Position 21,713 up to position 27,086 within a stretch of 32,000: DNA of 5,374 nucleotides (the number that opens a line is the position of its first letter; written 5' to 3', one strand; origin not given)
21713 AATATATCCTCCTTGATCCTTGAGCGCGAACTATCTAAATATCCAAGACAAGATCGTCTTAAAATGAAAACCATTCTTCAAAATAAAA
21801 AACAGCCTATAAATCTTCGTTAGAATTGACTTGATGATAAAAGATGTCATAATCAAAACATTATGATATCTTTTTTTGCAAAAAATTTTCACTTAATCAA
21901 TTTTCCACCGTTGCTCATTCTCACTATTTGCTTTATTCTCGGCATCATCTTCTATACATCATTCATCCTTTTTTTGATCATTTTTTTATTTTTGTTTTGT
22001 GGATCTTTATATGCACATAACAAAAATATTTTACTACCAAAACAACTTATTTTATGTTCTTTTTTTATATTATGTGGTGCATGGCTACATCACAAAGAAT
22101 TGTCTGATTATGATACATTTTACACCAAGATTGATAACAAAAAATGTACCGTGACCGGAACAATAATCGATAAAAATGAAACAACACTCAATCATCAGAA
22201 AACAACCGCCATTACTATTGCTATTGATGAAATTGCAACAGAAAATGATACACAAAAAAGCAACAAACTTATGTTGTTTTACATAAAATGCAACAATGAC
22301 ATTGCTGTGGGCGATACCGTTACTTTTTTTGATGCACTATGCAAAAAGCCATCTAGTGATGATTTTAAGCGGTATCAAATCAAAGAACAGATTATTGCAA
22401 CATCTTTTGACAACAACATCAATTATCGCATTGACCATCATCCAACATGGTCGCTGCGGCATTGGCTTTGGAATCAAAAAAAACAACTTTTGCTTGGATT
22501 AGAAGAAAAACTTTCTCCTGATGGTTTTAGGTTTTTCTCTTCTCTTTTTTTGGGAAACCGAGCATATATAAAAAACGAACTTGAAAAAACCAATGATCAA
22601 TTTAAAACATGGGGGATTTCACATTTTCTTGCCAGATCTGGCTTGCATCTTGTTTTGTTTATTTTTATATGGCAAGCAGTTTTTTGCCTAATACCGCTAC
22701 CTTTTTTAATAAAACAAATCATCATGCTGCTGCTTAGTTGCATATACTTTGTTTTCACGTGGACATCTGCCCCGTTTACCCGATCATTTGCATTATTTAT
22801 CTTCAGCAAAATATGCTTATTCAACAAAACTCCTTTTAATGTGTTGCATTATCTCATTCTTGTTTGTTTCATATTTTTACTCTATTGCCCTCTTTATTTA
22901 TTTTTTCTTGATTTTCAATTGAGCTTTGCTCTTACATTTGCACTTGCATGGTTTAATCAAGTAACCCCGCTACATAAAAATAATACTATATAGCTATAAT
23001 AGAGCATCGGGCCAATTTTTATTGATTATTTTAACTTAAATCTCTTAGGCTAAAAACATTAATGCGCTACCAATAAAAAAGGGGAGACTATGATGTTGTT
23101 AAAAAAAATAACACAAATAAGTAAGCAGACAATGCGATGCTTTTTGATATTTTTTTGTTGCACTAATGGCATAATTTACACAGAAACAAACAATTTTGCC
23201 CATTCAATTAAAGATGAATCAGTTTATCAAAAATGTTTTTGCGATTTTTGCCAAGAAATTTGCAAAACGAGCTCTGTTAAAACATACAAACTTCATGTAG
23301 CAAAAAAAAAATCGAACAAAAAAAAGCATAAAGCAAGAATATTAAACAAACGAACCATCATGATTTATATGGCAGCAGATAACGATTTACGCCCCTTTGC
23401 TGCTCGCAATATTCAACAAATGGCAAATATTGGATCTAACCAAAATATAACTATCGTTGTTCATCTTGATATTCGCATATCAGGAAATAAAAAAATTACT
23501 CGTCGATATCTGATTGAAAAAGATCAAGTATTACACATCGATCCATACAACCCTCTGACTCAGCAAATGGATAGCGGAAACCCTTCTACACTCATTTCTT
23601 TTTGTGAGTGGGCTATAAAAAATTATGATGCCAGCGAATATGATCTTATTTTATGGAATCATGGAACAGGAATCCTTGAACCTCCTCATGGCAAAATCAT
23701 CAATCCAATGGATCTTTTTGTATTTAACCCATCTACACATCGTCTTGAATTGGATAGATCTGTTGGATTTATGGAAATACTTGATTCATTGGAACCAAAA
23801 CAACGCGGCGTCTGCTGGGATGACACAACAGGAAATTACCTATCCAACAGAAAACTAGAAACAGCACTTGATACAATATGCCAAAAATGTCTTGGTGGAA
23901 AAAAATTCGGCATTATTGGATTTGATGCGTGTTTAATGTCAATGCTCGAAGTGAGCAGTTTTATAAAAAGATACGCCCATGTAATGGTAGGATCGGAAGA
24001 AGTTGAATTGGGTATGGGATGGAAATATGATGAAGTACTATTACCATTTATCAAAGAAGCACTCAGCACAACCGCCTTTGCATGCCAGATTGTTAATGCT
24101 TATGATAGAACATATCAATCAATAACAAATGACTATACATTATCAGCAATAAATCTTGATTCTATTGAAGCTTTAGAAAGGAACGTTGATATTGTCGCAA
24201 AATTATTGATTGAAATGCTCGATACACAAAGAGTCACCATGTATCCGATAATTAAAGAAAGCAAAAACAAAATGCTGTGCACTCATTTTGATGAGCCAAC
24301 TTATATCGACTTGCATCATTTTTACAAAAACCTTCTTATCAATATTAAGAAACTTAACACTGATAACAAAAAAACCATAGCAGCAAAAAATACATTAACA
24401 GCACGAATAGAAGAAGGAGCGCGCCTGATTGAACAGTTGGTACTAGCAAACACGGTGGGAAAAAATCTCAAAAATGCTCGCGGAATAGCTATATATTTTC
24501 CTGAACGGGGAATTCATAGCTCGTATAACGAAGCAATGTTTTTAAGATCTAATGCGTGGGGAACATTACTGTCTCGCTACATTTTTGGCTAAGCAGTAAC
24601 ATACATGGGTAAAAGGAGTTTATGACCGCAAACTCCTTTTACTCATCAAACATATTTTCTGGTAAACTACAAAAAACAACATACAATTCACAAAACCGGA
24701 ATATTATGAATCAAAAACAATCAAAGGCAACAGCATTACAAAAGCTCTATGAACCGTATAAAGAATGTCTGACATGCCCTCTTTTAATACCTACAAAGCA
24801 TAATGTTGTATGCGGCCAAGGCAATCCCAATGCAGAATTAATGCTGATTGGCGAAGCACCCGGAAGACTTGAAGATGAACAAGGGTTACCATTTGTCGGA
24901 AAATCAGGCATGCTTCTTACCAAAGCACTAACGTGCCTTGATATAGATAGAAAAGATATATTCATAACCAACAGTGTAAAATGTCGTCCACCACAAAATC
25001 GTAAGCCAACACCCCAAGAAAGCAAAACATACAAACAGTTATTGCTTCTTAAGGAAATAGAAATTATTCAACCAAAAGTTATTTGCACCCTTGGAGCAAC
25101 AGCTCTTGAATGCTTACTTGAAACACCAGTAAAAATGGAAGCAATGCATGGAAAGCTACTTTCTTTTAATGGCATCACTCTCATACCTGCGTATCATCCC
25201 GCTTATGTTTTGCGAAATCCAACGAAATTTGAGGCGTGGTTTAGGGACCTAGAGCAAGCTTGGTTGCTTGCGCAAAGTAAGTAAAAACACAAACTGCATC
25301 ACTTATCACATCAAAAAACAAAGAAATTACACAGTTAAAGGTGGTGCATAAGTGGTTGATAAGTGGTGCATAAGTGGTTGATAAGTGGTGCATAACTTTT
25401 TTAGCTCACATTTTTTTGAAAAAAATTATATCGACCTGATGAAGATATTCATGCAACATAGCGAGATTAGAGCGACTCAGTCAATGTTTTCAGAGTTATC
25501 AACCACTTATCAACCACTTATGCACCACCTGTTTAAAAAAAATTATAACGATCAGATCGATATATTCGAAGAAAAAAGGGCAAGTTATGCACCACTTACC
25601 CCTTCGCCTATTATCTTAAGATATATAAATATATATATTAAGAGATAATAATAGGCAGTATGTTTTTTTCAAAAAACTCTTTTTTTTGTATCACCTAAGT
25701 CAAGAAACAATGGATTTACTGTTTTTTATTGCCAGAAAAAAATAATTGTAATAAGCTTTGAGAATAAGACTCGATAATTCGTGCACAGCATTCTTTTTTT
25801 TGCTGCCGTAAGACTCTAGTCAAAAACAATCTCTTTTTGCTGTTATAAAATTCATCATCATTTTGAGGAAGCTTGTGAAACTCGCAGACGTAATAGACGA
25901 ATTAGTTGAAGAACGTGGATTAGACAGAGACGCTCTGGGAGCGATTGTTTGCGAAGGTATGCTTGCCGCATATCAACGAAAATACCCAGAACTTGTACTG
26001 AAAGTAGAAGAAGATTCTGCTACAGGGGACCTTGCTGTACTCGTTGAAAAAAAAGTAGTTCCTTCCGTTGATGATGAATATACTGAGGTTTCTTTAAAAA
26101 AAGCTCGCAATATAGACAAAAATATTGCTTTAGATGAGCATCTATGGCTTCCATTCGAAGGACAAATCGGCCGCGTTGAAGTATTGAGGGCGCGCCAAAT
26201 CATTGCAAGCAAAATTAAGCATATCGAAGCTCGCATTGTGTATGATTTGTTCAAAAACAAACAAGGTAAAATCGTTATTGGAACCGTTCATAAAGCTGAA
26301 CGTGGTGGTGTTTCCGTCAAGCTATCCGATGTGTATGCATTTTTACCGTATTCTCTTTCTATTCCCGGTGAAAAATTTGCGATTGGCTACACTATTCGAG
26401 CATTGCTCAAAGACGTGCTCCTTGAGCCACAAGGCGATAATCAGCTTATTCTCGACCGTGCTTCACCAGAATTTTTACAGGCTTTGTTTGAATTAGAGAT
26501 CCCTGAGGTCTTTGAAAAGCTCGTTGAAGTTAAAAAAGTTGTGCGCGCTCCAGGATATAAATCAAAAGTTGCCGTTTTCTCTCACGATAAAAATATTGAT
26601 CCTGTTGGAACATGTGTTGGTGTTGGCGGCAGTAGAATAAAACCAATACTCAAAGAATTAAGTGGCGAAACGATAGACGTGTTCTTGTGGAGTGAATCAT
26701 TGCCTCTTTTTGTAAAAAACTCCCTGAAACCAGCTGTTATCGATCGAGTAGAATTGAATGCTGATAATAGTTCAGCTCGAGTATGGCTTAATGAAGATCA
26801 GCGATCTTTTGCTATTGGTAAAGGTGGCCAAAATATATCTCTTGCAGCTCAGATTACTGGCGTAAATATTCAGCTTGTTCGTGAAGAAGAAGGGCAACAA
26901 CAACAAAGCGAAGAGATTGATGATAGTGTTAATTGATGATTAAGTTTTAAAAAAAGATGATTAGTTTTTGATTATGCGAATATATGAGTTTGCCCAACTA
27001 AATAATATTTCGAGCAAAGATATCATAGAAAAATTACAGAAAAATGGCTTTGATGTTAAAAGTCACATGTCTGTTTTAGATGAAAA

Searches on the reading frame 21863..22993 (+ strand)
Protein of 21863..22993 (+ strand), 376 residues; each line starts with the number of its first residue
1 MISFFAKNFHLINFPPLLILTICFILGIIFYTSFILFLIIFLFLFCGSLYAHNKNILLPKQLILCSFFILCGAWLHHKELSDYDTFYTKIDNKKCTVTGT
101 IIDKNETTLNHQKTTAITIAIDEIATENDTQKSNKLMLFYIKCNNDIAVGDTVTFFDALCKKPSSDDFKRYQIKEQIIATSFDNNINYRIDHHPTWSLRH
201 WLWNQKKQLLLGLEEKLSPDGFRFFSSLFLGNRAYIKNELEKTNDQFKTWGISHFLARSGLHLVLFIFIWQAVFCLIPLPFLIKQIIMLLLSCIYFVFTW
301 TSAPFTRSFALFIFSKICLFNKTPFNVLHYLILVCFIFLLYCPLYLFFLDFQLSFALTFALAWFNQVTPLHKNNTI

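Call 26: search_protein_families(library=pfam, proteins=[window:21863-22993:+], max_evalue=0.00001)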
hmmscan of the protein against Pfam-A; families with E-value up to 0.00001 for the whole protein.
window:21863-22993:+ (376 aa): 2 families
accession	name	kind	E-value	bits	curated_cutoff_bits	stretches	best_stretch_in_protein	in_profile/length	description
PF03772.21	Competence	-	2.7e-20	73.3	23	1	228-369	1-142/270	Competence protein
PF13567.11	DUF4131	-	4e-07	30.3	31.6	1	34-179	7-155/165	Domain of unknown function (DUF4131)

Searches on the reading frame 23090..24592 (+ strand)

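Call 26: search_protein_families(library=pfam, proteins=[window:23090-24592:+], max_evalue=0.00001)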
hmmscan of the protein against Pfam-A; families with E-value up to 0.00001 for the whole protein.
window:23090-24592:+ (500 aa): 1 family
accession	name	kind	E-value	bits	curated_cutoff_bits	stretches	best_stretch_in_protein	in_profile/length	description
PF03415.19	Peptidase_C11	-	9.6e-45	154.1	25.8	2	235-473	105-329/359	Clostripain family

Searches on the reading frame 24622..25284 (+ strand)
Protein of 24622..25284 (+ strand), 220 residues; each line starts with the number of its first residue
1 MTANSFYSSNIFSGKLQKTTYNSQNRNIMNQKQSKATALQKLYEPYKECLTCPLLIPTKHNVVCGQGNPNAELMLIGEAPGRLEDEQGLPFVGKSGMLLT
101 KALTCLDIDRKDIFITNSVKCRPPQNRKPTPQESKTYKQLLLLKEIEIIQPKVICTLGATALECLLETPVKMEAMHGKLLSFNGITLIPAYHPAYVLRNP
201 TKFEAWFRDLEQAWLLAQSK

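Call 26: search_protein_families(library=pfam, proteins=[window:24622-25284:+], max_evalue=0.00001)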
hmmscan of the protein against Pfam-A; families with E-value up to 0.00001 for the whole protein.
window:24622-25284:+ (220 aa): 1 family
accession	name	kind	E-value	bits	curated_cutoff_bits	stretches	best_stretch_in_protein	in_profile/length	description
PF03167.25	UDG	-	3.4e-34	118.4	24.3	1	65-208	2-133/141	Uracil DNA glycosylase superfamily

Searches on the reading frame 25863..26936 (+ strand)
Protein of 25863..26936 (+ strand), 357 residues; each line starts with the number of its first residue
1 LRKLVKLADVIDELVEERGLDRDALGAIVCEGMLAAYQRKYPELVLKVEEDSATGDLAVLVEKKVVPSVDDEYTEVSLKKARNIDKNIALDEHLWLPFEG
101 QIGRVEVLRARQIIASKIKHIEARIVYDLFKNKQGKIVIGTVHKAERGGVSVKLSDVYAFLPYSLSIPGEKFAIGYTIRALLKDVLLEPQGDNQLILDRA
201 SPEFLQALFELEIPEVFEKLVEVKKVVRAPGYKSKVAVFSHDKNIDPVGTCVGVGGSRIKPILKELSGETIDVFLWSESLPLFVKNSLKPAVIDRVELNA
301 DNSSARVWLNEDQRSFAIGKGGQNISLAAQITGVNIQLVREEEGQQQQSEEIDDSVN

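Call 26: search_protein_families(library=pfam, proteins=[window:25863-26936:+], max_evalue=0.00001)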
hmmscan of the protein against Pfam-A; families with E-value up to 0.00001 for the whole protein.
window:25863-26936:+ (357 aa): 2 families
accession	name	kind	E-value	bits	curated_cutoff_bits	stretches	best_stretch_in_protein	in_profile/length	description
PF13184.12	KH_5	-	3.3e-23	82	27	1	230-297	1-68/69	NusA-like KH domain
PF08529.16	NusA_N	-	7e-21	75.1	23.8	1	7-122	2-117/119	NusA N-terminal domain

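Call 48: find_related_loci(query=window:25863-26936:+, collection=genome_contigs, flank=1000)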
Query window:25863-26936:+ (357 aa) in genome_contigs; peptide patterns used: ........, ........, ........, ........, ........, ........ (x = any residue, [..] = any of these).
255 stretches matched a pattern; 62 encode a relative of the query (tblastn E <= 1e-3); 62 distinct loci.
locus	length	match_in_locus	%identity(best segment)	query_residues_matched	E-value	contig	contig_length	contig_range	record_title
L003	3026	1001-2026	86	1-342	0e+0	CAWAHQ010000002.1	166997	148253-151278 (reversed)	MAG: uncultured bacterium isolate MFD04434.bin.1.151 genome assembly, contig: contig_53705, whole genome shotgun sequenc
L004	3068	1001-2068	84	1-354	0e+0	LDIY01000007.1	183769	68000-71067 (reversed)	MAG: candidate division TM6 bacterium SOIL31 contig_11637, whole genome shotgun sequence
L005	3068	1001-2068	79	1-357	0e+0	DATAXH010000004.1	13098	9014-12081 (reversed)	MAG TPA_asm: Candidatus Babeliales bacterium isolate SMAG_U5648 k141_1586457, whole genome shotgun sequence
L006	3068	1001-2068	78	1-357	0e+0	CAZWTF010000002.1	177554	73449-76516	MAG TPA_asm: uncultured Pseudomonadota bacterium isolate SRP193066_co1_32 genome assembly, contig: NODE_123_length_17755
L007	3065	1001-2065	79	1-356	0e+0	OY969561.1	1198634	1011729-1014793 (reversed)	MAG: uncultured bacterium isolate MFD01633.bin.c.3 genome assembly, chromosome: 1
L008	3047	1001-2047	78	1-349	0e+0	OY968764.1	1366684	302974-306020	MAG: uncultured bacterium isolate MFD05512.bin.c.17 genome assembly, chromosome: 1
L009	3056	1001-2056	76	4-356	0e+0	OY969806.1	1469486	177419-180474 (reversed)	MAG: uncultured bacterium isolate MFD00731.bin.2.58 genome assembly, chromosome: 1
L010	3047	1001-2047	72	5-353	2e-174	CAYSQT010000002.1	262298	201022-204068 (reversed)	MAG TPA_asm: uncultured Pseudomonadota bacterium isolate SRP193066_co2_45 genome assembly, contig: NODE_10_length_262298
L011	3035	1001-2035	64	5-350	1e-149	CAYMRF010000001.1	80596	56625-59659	MAG TPA_asm: uncultured Pseudomonadota bacterium isolate SRP262948_co1_58 genome assembly, contig: NODE_323_length_80596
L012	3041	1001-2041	64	5-352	3e-149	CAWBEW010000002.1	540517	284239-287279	MAG: uncultured bacterium isolate MFD09495.bin.3.65 genome assembly, contig: contig_7330, whole genome shotgun sequence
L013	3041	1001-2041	64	5-352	3e-147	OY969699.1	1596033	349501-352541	MAG: uncultured bacterium isolate MFD09495.bin.c.10 genome assembly, chromosome: 1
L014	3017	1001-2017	65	5-344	2e-144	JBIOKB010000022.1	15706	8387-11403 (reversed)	MAG: Candidatus Babeliales bacterium isolate GcC11-27 k141_1938261_length_15706_cov_56.0000, whole genome shotgun sequen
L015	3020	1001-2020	64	2-343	4e-144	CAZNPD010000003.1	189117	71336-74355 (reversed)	MAG TPA_asm: uncultured Pseudomonadota bacterium isolate binchicken_co1_101 genome assembly, contig: NODE_56_length_1891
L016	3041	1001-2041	60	4-351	5e-142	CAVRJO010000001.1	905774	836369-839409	MAG: Candidatus Babeliales bacterium isolate MFD05580.bin.1.59 genome assembly, contig: contig_44239, whole genome shotg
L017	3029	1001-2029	63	5-348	5e-142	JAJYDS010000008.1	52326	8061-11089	MAG: bacterium isolate DBS1-1.bin112 NODE_911_length_52326_cov_2.921550, whole genome shotgun sequence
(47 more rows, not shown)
